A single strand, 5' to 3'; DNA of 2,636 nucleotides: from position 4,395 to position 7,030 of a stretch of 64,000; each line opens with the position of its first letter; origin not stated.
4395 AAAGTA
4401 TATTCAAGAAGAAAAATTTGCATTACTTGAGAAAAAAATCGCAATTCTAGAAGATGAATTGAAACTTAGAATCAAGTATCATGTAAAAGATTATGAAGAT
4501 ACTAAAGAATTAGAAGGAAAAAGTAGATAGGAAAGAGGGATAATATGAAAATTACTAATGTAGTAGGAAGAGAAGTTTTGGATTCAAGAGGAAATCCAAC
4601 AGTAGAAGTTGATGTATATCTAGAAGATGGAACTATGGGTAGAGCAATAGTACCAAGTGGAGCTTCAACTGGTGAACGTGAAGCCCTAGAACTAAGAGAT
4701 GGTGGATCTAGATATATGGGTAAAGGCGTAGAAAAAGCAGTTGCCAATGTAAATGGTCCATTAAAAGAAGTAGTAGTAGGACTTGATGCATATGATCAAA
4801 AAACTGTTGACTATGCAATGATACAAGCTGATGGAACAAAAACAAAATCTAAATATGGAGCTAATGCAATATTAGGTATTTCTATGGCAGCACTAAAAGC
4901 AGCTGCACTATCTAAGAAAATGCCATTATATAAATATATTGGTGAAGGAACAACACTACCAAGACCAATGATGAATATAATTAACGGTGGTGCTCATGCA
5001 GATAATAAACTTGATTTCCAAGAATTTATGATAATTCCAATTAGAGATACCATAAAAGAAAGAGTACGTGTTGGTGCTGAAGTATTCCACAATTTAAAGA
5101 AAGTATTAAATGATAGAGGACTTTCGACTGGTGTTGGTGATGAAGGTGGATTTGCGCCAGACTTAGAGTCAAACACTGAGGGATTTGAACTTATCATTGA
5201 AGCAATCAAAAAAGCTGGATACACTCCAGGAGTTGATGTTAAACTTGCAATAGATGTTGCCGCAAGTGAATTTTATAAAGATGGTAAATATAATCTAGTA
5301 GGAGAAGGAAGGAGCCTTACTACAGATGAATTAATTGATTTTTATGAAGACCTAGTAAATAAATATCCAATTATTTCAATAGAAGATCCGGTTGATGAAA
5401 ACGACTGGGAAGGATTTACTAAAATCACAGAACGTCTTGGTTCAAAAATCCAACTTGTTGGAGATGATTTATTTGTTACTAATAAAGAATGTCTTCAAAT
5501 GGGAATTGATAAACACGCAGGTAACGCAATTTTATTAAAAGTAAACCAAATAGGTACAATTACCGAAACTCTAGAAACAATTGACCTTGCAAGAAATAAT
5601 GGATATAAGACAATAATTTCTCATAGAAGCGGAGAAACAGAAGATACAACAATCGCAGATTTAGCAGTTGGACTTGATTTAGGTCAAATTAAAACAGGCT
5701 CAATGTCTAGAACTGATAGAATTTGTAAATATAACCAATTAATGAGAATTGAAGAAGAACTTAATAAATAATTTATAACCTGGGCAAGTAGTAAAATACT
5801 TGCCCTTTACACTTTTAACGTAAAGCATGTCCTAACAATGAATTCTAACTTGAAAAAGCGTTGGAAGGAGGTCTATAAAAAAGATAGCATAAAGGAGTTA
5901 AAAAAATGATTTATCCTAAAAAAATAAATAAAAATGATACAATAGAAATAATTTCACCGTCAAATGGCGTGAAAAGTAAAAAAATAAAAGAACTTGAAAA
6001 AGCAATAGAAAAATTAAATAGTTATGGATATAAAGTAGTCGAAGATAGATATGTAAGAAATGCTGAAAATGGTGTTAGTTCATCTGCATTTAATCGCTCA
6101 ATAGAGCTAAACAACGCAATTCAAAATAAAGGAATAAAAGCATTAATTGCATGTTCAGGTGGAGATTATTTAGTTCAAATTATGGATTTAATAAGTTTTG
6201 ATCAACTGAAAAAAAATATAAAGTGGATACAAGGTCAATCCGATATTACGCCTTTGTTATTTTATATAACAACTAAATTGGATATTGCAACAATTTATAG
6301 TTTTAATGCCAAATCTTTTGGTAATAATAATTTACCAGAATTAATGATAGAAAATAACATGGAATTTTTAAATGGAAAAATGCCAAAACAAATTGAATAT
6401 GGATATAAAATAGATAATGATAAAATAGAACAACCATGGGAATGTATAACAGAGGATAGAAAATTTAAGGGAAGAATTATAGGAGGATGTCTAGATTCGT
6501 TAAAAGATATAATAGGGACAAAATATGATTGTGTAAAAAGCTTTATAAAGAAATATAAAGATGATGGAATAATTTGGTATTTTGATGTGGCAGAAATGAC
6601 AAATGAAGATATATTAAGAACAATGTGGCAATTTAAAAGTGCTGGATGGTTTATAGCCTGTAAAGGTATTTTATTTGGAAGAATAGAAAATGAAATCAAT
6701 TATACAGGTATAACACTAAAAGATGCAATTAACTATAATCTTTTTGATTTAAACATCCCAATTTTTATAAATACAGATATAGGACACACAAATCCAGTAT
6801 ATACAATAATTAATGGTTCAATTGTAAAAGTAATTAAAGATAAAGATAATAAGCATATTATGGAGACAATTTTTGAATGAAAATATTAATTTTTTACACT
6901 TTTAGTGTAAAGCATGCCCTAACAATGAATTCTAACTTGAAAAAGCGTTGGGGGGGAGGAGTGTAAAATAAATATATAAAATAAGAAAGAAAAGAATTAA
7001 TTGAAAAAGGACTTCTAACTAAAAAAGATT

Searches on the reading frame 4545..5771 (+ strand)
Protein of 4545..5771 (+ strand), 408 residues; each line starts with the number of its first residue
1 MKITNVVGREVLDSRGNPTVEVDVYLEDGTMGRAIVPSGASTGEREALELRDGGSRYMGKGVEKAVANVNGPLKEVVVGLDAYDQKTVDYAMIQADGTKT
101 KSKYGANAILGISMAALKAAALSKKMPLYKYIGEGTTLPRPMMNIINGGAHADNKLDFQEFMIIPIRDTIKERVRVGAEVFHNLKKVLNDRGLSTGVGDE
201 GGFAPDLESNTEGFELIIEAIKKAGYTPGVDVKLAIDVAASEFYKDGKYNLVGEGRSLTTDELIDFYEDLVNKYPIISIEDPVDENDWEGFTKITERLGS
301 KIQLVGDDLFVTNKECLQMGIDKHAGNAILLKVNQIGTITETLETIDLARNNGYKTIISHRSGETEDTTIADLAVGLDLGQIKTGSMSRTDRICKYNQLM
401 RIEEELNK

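Call 18: search_protein_families(library=pfam, proteins=[window:4545-5771:+], max_evalue=0.01)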
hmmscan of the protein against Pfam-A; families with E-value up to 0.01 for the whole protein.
window:4545-5771:+ (408 aa): 4 families
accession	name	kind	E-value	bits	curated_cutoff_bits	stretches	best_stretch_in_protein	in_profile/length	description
PF00113.28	Enolase_C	-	3.9e-124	414.2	21.5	1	137-407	3-282/296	Enolase, C-terminal TIM barrel domain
PF03952.21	Enolase_N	-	6e-57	191.9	35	1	3-132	1-131/131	Enolase, N-terminal domain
PF13378.12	MR_MLE_C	-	2.2e-06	28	29.4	1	257-360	54-154/219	Enolase C-terminal domain-like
PF07476.17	MAAL_C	-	2.8e-05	23.9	27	1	259-377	88-214/249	Methylaspartate ammonia-lyase C-terminus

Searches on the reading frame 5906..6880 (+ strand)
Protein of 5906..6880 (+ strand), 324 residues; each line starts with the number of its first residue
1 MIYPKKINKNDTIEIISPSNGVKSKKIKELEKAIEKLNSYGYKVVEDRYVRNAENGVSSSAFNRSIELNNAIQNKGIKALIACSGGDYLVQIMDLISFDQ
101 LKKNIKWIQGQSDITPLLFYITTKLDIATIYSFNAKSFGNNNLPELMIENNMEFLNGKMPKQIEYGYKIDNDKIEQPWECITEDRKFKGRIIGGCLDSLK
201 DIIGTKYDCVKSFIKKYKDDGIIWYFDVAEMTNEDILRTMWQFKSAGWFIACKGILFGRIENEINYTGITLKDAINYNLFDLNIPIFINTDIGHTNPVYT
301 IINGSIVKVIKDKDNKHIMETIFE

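Call 18: search_protein_families(library=pfam, proteins=[window:5906-6880:+], max_evalue=0.01)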
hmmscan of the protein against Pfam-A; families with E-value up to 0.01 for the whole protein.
window:5906-6880:+ (324 aa): 2 families
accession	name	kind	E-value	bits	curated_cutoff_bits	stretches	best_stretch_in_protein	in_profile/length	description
PF02016.21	Peptidase_S66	-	6.1e-27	94.6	25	1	13-131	1-120/121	LD-carboxypeptidase N-terminal domain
PF17676.7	Peptidase_S66C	-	6.4e-22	78.8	23.7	1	188-308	1-119/120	LD-carboxypeptidase C-terminal domain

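Call 57: find_encoding_contigs(protein=window:5906-6880:+, flank=1200, max_places=10)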
Protein window:5906-6880:+ (324 aa): 14 contigs read that carry it; 7 places shown.
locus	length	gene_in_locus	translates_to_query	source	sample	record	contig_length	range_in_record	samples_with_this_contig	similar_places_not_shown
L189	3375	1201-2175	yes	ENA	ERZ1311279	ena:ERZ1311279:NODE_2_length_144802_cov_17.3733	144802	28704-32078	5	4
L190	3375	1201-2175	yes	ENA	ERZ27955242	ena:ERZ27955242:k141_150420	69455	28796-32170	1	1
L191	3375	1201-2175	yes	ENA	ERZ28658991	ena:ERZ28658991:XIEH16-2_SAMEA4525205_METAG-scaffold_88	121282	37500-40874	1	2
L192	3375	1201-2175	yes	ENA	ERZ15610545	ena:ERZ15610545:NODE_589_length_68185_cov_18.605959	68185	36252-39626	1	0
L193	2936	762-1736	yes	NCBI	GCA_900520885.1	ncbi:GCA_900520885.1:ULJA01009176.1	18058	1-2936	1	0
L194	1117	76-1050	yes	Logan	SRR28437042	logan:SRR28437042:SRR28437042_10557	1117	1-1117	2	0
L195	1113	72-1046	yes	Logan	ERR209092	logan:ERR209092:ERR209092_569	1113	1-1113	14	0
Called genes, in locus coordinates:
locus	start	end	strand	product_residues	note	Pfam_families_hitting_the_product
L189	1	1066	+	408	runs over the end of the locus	PF03952:Enolase_N, PF00113:Enolase_C, PF13378:MR_MLE_C (weak)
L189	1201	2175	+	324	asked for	PF02016:Peptidase_S66, PF17676:Peptidase_S66C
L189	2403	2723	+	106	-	-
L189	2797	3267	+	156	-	PF01252:Peptidase_A8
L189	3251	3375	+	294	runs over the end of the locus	PF01479:S4, PF00849:PseudoU_synth_2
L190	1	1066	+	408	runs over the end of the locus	PF03952:Enolase_N, PF00113:Enolase_C, PF13378:MR_MLE_C (weak)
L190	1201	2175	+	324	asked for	PF02016:Peptidase_S66, PF17676:Peptidase_S66C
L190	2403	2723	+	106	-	-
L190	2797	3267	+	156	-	PF01252:Peptidase_A8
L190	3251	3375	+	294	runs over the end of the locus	PF01479:S4, PF00849:PseudoU_synth_2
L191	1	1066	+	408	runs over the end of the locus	PF03952:Enolase_N, PF00113:Enolase_C, PF13378:MR_MLE_C (weak)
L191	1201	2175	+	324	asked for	PF02016:Peptidase_S66, PF17676:Peptidase_S66C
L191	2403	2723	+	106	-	-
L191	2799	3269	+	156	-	PF01252:Peptidase_A8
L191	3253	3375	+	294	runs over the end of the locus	PF01479:S4, PF00849:PseudoU_synth_2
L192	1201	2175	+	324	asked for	PF02016:Peptidase_S66, PF17676:Peptidase_S66C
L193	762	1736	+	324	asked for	PF02016:Peptidase_S66, PF17676:Peptidase_S66C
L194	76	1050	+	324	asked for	PF02016:Peptidase_S66, PF17676:Peptidase_S66C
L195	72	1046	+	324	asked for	PF02016:Peptidase_S66, PF17676:Peptidase_S66C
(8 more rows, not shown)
